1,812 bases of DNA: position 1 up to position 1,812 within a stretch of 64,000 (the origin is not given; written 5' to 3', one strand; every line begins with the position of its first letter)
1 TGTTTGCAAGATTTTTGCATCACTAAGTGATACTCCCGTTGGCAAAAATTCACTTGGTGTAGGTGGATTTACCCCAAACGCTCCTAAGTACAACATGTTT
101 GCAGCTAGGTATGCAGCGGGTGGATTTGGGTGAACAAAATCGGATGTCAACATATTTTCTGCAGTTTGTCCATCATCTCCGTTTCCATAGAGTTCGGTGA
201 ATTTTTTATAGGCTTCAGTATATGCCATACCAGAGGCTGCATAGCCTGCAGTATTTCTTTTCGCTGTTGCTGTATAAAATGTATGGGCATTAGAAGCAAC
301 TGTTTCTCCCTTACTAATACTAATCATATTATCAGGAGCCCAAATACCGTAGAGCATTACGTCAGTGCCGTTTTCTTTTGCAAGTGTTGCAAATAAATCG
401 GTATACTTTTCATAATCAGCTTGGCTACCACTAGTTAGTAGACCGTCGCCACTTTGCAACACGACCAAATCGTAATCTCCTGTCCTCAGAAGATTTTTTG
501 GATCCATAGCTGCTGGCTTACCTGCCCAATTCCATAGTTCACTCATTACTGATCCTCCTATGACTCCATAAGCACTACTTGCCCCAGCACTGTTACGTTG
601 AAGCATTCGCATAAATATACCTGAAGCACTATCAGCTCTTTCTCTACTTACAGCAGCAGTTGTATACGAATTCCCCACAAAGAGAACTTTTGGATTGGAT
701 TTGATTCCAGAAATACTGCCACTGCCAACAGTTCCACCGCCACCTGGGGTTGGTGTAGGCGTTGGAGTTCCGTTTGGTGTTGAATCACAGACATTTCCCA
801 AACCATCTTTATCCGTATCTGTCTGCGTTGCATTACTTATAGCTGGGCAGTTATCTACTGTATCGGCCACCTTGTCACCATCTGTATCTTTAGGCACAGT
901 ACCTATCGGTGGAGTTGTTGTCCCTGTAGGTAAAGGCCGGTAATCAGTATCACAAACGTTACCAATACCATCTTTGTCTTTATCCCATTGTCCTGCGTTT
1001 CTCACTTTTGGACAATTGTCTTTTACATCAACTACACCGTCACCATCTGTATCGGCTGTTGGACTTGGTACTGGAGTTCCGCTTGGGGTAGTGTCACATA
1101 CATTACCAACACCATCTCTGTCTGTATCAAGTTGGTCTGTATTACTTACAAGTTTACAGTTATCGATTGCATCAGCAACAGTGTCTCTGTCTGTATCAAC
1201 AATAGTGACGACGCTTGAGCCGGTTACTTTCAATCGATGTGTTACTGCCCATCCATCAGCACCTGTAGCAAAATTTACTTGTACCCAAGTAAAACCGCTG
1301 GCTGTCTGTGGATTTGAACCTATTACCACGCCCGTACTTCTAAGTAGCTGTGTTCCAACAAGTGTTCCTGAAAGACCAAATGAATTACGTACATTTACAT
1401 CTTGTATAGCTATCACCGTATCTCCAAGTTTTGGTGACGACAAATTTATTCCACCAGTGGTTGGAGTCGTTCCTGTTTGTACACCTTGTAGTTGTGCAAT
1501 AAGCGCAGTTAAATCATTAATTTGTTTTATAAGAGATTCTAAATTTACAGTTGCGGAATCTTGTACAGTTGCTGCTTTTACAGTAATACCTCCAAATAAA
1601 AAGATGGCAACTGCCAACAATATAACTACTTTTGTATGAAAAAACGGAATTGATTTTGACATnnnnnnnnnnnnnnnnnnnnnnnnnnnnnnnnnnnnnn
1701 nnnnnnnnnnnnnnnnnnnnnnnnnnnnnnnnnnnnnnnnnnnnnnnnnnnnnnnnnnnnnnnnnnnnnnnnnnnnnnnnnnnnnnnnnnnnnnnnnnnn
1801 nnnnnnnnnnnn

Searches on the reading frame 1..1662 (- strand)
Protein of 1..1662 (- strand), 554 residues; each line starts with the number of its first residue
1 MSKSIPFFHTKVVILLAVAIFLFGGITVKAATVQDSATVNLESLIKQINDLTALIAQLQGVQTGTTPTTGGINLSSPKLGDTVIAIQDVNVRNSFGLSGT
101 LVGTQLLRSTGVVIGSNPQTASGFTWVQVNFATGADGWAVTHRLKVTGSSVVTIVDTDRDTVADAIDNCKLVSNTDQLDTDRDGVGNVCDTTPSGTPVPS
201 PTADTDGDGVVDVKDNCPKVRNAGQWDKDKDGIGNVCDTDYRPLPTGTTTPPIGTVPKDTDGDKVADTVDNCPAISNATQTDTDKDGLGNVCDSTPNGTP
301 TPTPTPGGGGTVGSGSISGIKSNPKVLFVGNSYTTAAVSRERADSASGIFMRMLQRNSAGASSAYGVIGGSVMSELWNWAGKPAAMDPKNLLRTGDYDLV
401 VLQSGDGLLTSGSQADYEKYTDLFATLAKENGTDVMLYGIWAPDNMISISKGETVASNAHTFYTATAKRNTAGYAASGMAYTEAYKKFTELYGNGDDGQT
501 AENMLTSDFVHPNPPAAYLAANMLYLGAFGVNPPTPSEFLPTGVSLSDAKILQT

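Call 14: search_protein_families(library=pfam, proteins=[window:1-1662:-])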
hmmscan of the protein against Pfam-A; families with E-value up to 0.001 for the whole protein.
window:1-1662:- (554 aa): 1 family
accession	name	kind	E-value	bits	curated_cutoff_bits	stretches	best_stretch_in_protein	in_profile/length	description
PF02412.23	TSP_3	-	2.1e-19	69.3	25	2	179-225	2-36/36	Thrombospondin type 3 repeat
